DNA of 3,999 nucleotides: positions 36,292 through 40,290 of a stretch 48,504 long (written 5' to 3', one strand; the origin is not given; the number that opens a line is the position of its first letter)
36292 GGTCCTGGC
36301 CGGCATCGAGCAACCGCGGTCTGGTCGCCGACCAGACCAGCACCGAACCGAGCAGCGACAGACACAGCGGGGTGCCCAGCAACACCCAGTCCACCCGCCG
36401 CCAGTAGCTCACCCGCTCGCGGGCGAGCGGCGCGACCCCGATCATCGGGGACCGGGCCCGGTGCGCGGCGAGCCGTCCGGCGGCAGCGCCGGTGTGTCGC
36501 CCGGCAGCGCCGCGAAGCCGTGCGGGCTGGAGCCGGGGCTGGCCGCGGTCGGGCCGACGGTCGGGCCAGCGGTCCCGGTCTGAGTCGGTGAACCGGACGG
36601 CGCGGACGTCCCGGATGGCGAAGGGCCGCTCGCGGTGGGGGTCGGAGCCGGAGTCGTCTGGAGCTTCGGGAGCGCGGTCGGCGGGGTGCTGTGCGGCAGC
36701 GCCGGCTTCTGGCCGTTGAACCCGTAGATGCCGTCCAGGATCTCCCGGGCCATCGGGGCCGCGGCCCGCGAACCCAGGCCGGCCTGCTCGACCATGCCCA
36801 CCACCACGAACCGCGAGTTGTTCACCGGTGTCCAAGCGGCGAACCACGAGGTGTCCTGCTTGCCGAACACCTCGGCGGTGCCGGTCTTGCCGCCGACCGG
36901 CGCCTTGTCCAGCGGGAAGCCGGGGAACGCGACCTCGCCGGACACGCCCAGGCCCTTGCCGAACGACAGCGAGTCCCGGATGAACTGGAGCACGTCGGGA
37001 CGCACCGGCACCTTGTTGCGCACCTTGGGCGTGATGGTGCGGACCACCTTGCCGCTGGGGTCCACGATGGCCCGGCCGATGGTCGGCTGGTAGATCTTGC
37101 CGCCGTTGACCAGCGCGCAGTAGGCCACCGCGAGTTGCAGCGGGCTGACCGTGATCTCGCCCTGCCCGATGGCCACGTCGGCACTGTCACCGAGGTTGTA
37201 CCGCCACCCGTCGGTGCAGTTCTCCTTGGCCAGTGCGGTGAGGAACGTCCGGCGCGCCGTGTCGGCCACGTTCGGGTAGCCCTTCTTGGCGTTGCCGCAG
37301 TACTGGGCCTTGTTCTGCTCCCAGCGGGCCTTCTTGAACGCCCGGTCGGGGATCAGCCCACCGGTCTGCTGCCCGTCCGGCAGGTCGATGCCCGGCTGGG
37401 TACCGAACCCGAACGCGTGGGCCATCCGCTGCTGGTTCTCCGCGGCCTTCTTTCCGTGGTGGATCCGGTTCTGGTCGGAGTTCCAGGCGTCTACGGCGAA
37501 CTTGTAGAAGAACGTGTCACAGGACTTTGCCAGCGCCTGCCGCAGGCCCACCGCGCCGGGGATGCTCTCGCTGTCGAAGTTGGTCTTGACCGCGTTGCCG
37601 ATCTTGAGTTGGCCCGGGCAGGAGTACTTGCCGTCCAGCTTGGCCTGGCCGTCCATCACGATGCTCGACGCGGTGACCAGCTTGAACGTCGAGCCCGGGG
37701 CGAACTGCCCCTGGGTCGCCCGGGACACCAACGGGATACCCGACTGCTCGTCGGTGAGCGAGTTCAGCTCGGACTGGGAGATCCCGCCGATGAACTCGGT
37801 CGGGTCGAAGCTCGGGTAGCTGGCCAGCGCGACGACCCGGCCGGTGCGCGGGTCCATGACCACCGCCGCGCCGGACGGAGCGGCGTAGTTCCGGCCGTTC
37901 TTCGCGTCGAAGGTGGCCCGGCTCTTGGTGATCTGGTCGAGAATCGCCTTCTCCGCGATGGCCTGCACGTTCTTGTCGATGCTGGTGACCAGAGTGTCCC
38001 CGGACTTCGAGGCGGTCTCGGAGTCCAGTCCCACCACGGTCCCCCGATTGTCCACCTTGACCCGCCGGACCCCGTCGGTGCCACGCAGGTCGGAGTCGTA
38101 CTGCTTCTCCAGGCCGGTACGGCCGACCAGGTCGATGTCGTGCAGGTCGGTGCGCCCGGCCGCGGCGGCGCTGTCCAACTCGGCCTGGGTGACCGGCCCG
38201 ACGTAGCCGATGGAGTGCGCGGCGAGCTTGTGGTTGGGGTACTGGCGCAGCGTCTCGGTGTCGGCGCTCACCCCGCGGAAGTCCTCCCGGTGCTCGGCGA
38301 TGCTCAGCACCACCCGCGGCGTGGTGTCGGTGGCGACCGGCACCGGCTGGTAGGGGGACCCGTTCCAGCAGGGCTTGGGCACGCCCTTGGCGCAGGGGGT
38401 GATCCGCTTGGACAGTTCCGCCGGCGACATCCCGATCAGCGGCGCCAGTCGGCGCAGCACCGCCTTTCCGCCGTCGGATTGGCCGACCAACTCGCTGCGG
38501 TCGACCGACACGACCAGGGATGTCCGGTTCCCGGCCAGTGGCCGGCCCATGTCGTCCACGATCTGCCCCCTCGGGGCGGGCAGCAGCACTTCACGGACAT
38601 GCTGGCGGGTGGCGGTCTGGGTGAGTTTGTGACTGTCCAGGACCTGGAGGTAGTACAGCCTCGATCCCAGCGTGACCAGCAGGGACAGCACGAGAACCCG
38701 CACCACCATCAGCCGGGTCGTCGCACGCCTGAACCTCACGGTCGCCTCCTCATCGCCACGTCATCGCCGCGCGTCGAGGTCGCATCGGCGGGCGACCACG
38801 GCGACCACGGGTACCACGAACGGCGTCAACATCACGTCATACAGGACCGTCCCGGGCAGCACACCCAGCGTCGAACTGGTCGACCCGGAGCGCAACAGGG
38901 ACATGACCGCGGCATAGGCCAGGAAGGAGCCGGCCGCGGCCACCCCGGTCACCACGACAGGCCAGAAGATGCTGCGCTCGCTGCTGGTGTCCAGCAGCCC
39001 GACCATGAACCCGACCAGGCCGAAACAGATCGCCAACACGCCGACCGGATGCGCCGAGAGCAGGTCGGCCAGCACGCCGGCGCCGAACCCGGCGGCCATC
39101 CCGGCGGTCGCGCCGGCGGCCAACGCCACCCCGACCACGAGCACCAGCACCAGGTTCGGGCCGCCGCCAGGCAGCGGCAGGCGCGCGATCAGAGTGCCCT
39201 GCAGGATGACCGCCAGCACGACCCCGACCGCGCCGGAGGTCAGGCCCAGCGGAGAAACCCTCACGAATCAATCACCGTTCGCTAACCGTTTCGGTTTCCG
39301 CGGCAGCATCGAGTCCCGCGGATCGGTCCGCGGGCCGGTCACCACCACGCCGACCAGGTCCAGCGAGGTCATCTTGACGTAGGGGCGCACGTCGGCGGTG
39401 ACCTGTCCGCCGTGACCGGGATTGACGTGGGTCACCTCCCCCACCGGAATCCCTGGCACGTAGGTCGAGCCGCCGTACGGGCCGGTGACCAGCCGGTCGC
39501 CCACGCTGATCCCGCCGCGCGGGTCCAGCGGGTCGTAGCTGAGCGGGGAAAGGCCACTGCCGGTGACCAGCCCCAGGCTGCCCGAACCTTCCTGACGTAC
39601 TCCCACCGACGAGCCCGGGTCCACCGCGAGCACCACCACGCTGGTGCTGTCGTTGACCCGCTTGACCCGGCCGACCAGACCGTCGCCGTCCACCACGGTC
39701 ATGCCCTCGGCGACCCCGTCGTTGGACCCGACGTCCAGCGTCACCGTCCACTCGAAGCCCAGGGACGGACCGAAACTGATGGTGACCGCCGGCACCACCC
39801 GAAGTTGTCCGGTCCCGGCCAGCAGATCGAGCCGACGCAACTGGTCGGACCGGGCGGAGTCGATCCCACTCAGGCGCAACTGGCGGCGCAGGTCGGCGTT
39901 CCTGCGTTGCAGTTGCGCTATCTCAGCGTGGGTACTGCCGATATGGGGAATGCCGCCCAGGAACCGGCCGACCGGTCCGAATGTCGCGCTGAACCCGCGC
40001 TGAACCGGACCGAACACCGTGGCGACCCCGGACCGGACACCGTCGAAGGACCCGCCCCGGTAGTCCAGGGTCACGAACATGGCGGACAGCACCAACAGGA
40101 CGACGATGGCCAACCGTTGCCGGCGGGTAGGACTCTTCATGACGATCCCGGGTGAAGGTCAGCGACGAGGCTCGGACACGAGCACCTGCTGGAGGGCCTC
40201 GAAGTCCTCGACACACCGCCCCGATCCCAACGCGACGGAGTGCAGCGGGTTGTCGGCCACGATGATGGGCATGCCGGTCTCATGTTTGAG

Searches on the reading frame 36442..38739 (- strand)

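Call 50: search_protein_families(library=pfam, proteins=[window:36442-38739:-], max_evalue=0.00001)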
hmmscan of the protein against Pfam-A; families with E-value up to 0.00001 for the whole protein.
window:36442-38739:- (765 aa): 2 families
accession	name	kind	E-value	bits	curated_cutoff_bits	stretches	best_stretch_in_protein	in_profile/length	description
PF00905.27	Transpeptidase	-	5.2e-54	183.9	22.1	1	290-669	1-299/299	Penicillin binding protein transpeptidase domain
PF03717.20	PBP_dimer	-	1.1e-41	143.6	24.4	1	54-236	3-176/180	Penicillin-binding Protein dimerisation domain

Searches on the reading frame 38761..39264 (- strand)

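Call 50: search_protein_families(library=pfam, proteins=[window:38761-39264:-], max_evalue=0.00001)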
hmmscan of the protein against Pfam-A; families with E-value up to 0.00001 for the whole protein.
window:38761-39264:- (167 aa): 1 family
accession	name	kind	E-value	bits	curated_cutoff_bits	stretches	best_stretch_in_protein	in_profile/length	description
PF04093.17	MreD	-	2.7e-06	28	24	1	25-124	23-120/158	rod shape-determining protein MreD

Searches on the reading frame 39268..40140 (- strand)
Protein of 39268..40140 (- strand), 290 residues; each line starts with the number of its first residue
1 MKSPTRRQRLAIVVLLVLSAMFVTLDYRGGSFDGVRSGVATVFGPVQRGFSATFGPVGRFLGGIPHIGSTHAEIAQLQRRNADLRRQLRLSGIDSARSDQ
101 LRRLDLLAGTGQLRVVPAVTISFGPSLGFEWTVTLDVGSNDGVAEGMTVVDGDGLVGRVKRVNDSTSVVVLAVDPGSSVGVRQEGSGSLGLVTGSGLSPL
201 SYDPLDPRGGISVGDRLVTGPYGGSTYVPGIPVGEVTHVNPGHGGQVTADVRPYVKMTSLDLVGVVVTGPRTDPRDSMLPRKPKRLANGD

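Call 50: search_protein_families(library=pfam, proteins=[window:39268-40140:-], max_evalue=0.00001)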
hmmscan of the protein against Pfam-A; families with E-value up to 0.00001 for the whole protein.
window:39268-40140:- (290 aa): 1 family
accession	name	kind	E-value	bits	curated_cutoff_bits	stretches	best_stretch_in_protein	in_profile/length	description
PF04085.20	MreC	-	2.6e-30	105.6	28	1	131-266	11-146/147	Rod shape-determining protein MreC, barrel core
